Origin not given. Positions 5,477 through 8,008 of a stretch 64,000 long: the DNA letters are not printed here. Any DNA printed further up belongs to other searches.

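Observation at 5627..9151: Wzy_C (O-antigen-ligase-like) + TPR protein and Wzx-like flippase heading the locus; possible O-oligosaccharyltransferase for pilin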

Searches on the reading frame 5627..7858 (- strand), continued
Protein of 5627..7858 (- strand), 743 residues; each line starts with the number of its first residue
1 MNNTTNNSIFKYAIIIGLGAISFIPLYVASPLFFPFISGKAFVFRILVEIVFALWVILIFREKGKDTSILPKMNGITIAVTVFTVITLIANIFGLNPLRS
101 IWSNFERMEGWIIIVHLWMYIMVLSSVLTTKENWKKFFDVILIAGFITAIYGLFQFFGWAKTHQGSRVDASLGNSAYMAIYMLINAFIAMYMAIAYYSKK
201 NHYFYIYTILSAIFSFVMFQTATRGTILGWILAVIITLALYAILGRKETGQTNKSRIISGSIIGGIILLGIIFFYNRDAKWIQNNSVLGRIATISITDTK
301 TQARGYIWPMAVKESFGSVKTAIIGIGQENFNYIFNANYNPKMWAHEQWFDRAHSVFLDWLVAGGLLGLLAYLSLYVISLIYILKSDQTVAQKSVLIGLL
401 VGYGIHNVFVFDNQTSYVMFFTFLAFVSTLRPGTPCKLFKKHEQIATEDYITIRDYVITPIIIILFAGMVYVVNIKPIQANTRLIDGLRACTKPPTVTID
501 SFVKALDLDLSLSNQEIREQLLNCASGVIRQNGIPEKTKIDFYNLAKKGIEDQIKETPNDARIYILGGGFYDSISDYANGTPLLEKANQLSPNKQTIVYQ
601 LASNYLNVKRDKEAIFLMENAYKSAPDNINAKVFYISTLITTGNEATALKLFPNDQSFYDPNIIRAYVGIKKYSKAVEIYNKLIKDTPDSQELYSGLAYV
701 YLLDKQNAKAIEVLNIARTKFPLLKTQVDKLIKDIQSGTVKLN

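Call 19: find_related_loci(query=A1, collection=genome_contigs, flank=10000)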
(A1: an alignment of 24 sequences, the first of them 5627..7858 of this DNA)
Query A1 (743 aa) in genome_contigs; peptide patterns used: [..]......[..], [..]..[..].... (x = any residue, [..] = any of these).
599 stretches matched a pattern (row limit reached: there are more); 549 encode a relative of the query (tblastn E <= 1e-3); the best 80 are kept; 80 distinct loci.
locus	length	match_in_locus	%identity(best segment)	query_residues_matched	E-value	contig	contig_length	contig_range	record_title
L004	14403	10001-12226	88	1-742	0e+0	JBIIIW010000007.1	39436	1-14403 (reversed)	MAG: Candidatus Paceibacteria bacterium isolate ME2001-09-10pf_3300042914_group1_bin230 Rohwer_bin1538_scaffold_498_c1,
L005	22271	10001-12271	61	1-738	0e+0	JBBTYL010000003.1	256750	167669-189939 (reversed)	MAG: Patescibacteria group bacterium isolate H41-bin140_1 H41_bin140_1_000000000003, whole genome shotgun sequence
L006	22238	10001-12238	62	1-741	0e+0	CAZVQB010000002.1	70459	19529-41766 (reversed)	MAG TPA_asm: uncultured Candidatus Saccharibacteria bacterium isolate SRP135725_co1_407 genome assembly, contig: NODE_26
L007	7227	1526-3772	61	1-743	0e+0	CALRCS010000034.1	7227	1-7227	MAG: Candidatus Nomurabacteria bacterium isolate RH-23may17-878 genome assembly, contig: RH-23may17-C86695, whole genome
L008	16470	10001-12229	61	4-741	0e+0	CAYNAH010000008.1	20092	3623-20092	MAG TPA_asm: uncultured Candidatus Saccharibacteria bacterium isolate SRP342105_co1_464 genome assembly, contig: NODE_35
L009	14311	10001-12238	61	1-741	0e+0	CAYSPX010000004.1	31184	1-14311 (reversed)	MAG TPA_asm: uncultured Candidatus Saccharibacteria bacterium isolate SRP286056_co1_32 genome assembly, contig: NODE_162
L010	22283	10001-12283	57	1-740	0e+0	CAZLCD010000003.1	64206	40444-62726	MAG TPA_asm: uncultured Candidatus Saccharibacteria bacterium isolate SRP286056_co1_436 genome assembly, contig: NODE_41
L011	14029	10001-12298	55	1-738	0e+0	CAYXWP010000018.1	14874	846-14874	MAG TPA_asm: uncultured Candidatus Saccharibacteria bacterium isolate SRP062349_co2_4 genome assembly, contig: NODE_2192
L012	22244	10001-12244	56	1-738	0e+0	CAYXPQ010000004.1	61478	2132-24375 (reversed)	MAG TPA_asm: uncultured Candidatus Saccharibacteria bacterium isolate SRP300315_co1_73 genome assembly, contig: NODE_245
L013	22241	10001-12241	56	1-738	0e+0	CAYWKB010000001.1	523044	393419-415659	MAG TPA_asm: uncultured Candidatus Saccharibacteria bacterium isolate SRP292972_co1_57 genome assembly, contig: NODE_22_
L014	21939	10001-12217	58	11-738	0e+0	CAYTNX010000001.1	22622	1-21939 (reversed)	MAG TPA_asm: uncultured Candidatus Saccharibacteria bacterium isolate SRP278252_co2_57 genome assembly, contig: NODE_457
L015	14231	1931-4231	55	1-738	0e+0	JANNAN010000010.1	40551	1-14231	MAG: Candidatus Taylorbacteria bacterium isolate OTE_78_metabat_459 OTE_78_k141_2802231, whole genome shotgun sequence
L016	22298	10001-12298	51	1-738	0e+0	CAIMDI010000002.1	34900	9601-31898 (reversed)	Candidatus Taylorbacteria bacterium isolate KTt_bin-0984 genome assembly, contig: bin-0984:02/36, whole genome shotgun s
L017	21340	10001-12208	50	24-738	0e+0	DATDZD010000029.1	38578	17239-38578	MAG TPA_asm: Candidatus Paceibacterota bacterium isolate SMAG_U8183 k141_457366, whole genome shotgun sequence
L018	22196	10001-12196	60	17-741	0e+0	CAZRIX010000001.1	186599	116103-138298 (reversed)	MAG TPA_asm: uncultured Candidatus Saccharibacteria bacterium isolate SRP219642_co7_29 genome assembly, contig: NODE_58_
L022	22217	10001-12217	47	1-736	0e+0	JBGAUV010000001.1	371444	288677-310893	MAG: Candidatus Paceibacteria bacterium isolate MAG_MBR_H10.111 MBRH10-111_opera_contig_99, whole genome shotgun sequenc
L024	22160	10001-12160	51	21-738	0e+0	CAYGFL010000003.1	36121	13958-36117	MAG TPA_asm: uncultured Candidatus Saccharibacteria bacterium isolate ERP113451_co1_293 genome assembly, contig: NODE_12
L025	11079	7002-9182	47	5-736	0e+0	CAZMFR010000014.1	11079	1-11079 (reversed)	MAG TPA_asm: uncultured Candidatus Saccharibacteria bacterium isolate binchicken_co3_593 genome assembly, contig: NODE_1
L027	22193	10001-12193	47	3-736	0e+0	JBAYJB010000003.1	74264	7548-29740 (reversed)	MAG: Candidatus Paceibacterota bacterium isolate SO_2016_GW1_45 scaffold00783_OW334_2016, whole genome shotgun sequence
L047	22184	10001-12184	45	5-737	0e+0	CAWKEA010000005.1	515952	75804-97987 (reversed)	MAG: uncultured bacterium isolate MFD01223.bin.1.27 genome assembly, contig: contig_17561, whole genome shotgun sequence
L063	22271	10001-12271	43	7-738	0e+0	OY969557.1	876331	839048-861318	MAG: uncultured bacterium isolate MFD09286.bin.c.8 genome assembly, chromosome: 1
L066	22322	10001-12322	42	2-738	0e+0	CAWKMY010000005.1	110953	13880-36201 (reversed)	MAG: uncultured bacterium isolate MFD01223.bin.2.47 genome assembly, contig: contig_73478, whole genome shotgun sequence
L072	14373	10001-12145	40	3-738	2e-177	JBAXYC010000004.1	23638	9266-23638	MAG: bacterium isolate ELA755 MAG755_4, whole genome shotgun sequence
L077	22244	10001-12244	41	9-736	2e-173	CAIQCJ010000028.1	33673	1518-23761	uncultured bacterium isolate AM-2014_bin-3722 genome assembly, contig: bin-3722:28/41, whole genome shotgun sequence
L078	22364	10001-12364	40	16-737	3e-173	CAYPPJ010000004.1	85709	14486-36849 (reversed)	MAG TPA_asm: uncultured Candidatus Saccharibacteria bacterium isolate SRP278252_co2_123 genome assembly, contig: NODE_38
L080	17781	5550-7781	43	7-741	0e+0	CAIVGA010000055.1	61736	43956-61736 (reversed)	uncultured bacterium isolate AM-2014-D4_bin-189 genome assembly, contig: bin-189:55/67, whole genome shotgun sequence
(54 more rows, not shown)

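Call 33: search_protein_families(library=pfam, proteins=[L011:8434-9951:-, L016:8430-9983:-, L025:5163-6722:-, L047:8280-9830:-, L066:8335-9924:-, L072:7424-8965:-, L077:8550-9866:-, L080:4130-5443:-, L024:8138-9922:-, L017:8058-9860:+], max_evalue=0.001)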
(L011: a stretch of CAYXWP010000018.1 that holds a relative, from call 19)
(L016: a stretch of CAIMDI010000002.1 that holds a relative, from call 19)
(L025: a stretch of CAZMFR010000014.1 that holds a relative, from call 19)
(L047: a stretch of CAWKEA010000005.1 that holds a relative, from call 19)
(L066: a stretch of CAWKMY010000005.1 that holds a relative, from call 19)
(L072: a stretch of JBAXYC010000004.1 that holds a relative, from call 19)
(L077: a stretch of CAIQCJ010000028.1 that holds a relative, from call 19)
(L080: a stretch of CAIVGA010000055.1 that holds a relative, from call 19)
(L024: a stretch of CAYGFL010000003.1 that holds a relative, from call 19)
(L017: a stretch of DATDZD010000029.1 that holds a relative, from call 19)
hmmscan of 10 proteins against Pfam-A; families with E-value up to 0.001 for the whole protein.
L011:8434-9951:- (505 aa): 3 families
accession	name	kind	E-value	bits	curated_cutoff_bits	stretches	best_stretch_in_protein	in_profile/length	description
PF01943.22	Polysacc_synt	-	1.2e-16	61.4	28.2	1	9-291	2-273/274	Polysaccharide biosynthesis protein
PF13440.11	Polysacc_synt_3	-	6e-13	49.1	23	1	38-334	7-284/293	Polysaccharide biosynthesis protein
PF01554.23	MatE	-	9.3e-07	29.1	24.9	1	234-389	3-158/161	MatE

L016:8430-9983:- (517 aa): 2 families
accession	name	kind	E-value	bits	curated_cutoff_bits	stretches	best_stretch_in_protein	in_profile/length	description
PF01943.22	Polysacc_synt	-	2.3e-15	57.2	28.2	1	20-301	2-274/274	Polysaccharide biosynthesis protein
PF01554.23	MatE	-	4.8e-12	46.3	24.9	2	39-168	14-145/161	MatE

L025:5163-6722:- (519 aa): 3 families
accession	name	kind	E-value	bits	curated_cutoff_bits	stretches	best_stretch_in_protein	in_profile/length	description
PF01943.22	Polysacc_synt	-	7.1e-09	35.9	28.2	1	12-296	3-273/274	Polysaccharide biosynthesis protein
PF13440.11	Polysacc_synt_3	-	9.3e-08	32.1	23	1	90-335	46-280/293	Polysaccharide biosynthesis protein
PF01554.23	MatE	-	1e-06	28.9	24.9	1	240-394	4-158/161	MatE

L047:8280-9830:- (516 aa): 3 families
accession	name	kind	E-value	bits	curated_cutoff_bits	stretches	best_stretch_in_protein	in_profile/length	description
PF01943.22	Polysacc_synt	-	7.1e-19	68.7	28.2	1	12-296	3-273/274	Polysaccharide biosynthesis protein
PF13440.11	Polysacc_synt_3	-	1.2e-10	41.5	23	1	104-339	56-284/293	Polysaccharide biosynthesis protein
PF01554.23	MatE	-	6.4e-07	29.6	24.9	1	254-394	18-158/161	MatE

L066:8335-9924:- (529 aa): 3 families
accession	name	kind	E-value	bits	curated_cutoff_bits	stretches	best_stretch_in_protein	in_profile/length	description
PF01943.22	Polysacc_synt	-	9.2e-17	61.8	28.2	1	22-306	3-273/274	Polysaccharide biosynthesis protein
PF13440.11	Polysacc_synt_3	-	1.4e-13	51.2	23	1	49-346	6-281/293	Polysaccharide biosynthesis protein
PF01554.23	MatE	-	1.1e-06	28.9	24.9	1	250-404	4-158/161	MatE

L072:7424-8965:- (513 aa): 3 families
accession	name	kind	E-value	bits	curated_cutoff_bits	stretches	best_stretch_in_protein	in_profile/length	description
PF13440.11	Polysacc_synt_3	-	3.1e-14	53.3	23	1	42-340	9-288/293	Polysaccharide biosynthesis protein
PF01943.22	Polysacc_synt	-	9.1e-11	42.1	28.2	1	12-293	3-273/274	Polysaccharide biosynthesis protein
PF01554.23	MatE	-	4e-07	30.3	24.9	1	239-391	6-158/161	MatE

L077:8550-9866:- (438 aa): 2 families
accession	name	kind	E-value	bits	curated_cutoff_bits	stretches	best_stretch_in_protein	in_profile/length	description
PF01943.22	Polysacc_synt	-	4.7e-29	102.1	28.2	1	25-290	3-271/274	Polysaccharide biosynthesis protein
PF13440.11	Polysacc_synt_3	-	4.1e-23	82.5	23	1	48-342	2-292/293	Polysaccharide biosynthesis protein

L080:4130-5443:- (437 aa): 4 families
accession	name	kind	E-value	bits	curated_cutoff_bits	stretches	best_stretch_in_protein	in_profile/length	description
PF01943.22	Polysacc_synt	-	6.2e-34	118.1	28.2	1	23-290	3-271/274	Polysaccharide biosynthesis protein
PF13440.11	Polysacc_synt_3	-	2.2e-21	76.8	23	1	46-342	2-292/293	Polysaccharide biosynthesis protein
PF03023.19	MurJ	-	2.3e-06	26.9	27.4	1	164-425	137-404/451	Lipid II flippase MurJ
PF01554.23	MatE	-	2.5e-05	24.5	24.9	1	233-391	1-161/161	MatE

L024:8138-9922:- (594 aa): 5 families
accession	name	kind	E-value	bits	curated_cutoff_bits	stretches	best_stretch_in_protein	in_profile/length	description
PF00005.33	ABC_tran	-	7.6e-34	117.7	25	1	373-522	1-137/137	ABC transporter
PF00664.28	ABC_membrane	-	2.2e-14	54.2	28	1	27-301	3-261/274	ABC transporter transmembrane region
PF02463.25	SMC_N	-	2.9e-12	46.9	40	1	384-566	25-213/220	RecF/RecN/SMC N terminal domain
PF13555.12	AAA_29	-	4.7e-05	23.5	27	1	377-411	16-50/61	P-loop containing region of AAA domain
PF20720.3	nSTAND3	-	0.00039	20.6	27.2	0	372-447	6-75/155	Novel STAND NTPase 3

L017:8058-9860:+ (600 aa): 3 families
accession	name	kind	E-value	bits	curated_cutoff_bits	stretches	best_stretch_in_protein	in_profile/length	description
PF00005.33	ABC_tran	-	5.5e-34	118.1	25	1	379-528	1-137/137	ABC transporter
PF00664.28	ABC_membrane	-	2.3e-18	67.3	28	1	83-310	39-270/274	ABC transporter transmembrane region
PF02463.25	SMC_N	-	9.3e-07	28.9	40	1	460-570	128-211/220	RecF/RecN/SMC N terminal domain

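Call 38: predict_structure(alignment_id=A1)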
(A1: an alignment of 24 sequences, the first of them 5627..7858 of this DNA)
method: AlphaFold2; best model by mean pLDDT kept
length: 743 residues; sequences in the alignment: 24
mean_pLDDT: 84.3   pTM: 0.78
mean pLDDT of the five models: 84.3, 83.9, 83.7, 81.0, 74.0
residues with pLDDT >= 90: 304; 70-90: 346; 50-70: 73; < 50: 20
segments of 3 or more residues with pLDDT < 50: 34-37, 100-107, 170-172
pLDDT, mean of each block of 10 residues (from residue 1): 69 85 67 54 85 90 72 88 85 57 45 85 87 89 90 82 60 69 94 85 92 94 86 93 73 79 90 89 84 68 79 88 78 82 75 76 87 94 92 95 88 81 92 75 75 87 90 82 85 84 85 76 91 89 95 85 91 93 95 91 94 96 92 95 93 89 90 92 91 91 92 93 89 88 61
secondary structure, 60 per line:
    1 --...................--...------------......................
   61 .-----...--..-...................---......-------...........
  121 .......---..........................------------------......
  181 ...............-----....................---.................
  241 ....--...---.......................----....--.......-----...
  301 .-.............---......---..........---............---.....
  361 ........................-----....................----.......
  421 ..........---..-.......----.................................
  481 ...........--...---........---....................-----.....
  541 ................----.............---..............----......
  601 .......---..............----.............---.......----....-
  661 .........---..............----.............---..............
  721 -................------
elements in order (helices of 4 or more, strands of 3 or more residues): H3-21 H39-61 H75-93 H97-102 H110-127 H131-156 H175-195 H201-220 H224-244 H253-275 H280-283 H286-292 H298-301 H303-315 H319-324 H328-337 H341-352 H356-384 H390-409 H414-430 H437-443 H448-491 H500-507 H511-530 H536-556 H561-573 H577-590 H595-607 H611-624 H629-641 H645-651 H656-659 H661-669 H673-686 H691-703 H707-720 H722-737

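Call 40: fold_search(model_id=the predicted structure, library=pdb)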
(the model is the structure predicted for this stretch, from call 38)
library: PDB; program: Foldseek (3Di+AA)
matches with E <= 10: 1299; with E <= 0.001: 51
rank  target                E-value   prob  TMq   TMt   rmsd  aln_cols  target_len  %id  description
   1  8a3t_F                5.5e-06  1.00  0.22  0.30  25.8       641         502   12  S. cerevisiae APC/C-Cdh1 complex (released 2022-08-31)
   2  9qhc_B                5.8e-06  1.00  0.20  0.47   8.2       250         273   22  Crystal structure of 8-repeat CTPR protein with eliminated coordination sites (released 2025-10-22)
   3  9qhc_A                1.2e-05  1.00  0.20  0.45   8.7       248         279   22  Crystal structure of 8-repeat CTPR protein with eliminated coordination sites (released 2025-10-22)
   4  8a3t_H                1.3e-05  1.00  0.21  0.28  24.6       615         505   14  S. cerevisiae APC/C-Cdh1 complex (released 2022-08-31)
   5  8chy                  1.7e-05  1.00  0.18  0.43   8.0       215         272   23  Crystal structure of an 8-repeat consensus TPR superhelix with Zinc. (released 2024-02-21)
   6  9qhb                  2.6e-05  1.00  0.21  0.47   8.5       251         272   22  Crystal structure of 16-repeat CTPR protein with eliminated coordination sites (released 2025-10-22)
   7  6eou                  3.2e-05  1.00  0.23  0.44  11.9       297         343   18  O-GlcNAc transferase TPR domain with the intellectual disability associated mutation L254F (released 2018-05-09)
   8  1w3b_A                6.6e-05  1.00  0.15  0.26  14.8       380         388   16  The superhelical TPR domain of O-linked GlcNAc transferase reveals structural similarities to importin alpha. (released 2004-09-09)
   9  9rtt_Q                6.8e-05  1.00  0.20  0.17  31.0       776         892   11  Activated Elongation Complex with IWS1 and ELOF1 (released 2025-09-03)
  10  5dse_C                7.1e-05  1.00  0.24  0.24  27.1       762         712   10  Crystal Structure of the TTC7B/Hyccin Complex (released 2015-12-02)
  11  7ntf_B                1.6e-04  1.00  0.22  0.20   9.8       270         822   16  Cryo-EM structure of unliganded O-GlcNAc transferase (released 2021-11-17)
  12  5g05_H                1.9e-04  1.00  0.20  0.28  22.6       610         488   11  Cryo-EM structure of combined apo phosphorylated APC (released 2016-05-25)
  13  7yea_A                2.0e-04  1.00  0.20  0.15   9.9       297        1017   18  Human O-GlcNAc transferase Dimer (released 2023-07-12)
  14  8dtg_A                2.0e-04  1.00  0.16  0.15  15.8       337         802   18  Cryo-EM structure of Arabidopsis SPY alternative conformation 1 (released 2023-03-08)
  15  9gaw_J                2.0e-04  1.00  0.23  0.32  25.0       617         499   10  High-resolution structure of the Anaphase-promoting complex/cyclosome (APC/C) bound to co-activator Cdh1 (released 2024-08-14)
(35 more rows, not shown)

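Call 48: search_protein_families(library=pfam, proteins=[L022:10001-11400:+, L063:9953-11420:+, L078:9974-11480:+], max_evalue=10)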
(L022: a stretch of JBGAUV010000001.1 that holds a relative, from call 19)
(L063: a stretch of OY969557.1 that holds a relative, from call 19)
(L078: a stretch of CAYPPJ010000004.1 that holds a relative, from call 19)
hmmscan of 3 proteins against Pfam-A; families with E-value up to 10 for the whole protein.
L022:10001-11400:+ (466 aa): 4 families
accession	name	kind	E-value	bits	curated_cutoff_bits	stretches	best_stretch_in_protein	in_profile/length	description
PF04932.20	Wzy_C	-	3.2e-17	63.1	31.7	1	216-374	2-149/149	O-Antigen ligase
PF19589.4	DUF6095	-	0.047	14.3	23.8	1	178-224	16-62/73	Family of unknown function (DUF6095)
PF19747.4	DUF6234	-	0.16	12.9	27.5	1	176-257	19-101/129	Family of unknown function (DUF6234)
PF13829.11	DUF4191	-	7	6.4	30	1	191-248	11-66/219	Domain of unknown function (DUF4191)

L063:9953-11420:+ (489 aa): 1 family
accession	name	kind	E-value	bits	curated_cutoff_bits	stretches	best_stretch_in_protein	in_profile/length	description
PF04932.20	Wzy_C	-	3.7e-20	72.7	31.7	1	222-395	2-149/149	O-Antigen ligase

L078:9974-11480:+ (502 aa): 1 family
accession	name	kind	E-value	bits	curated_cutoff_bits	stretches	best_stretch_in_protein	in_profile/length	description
PF04932.20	Wzy_C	-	2e-17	63.8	31.7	2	278-438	2-149/149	O-Antigen ligase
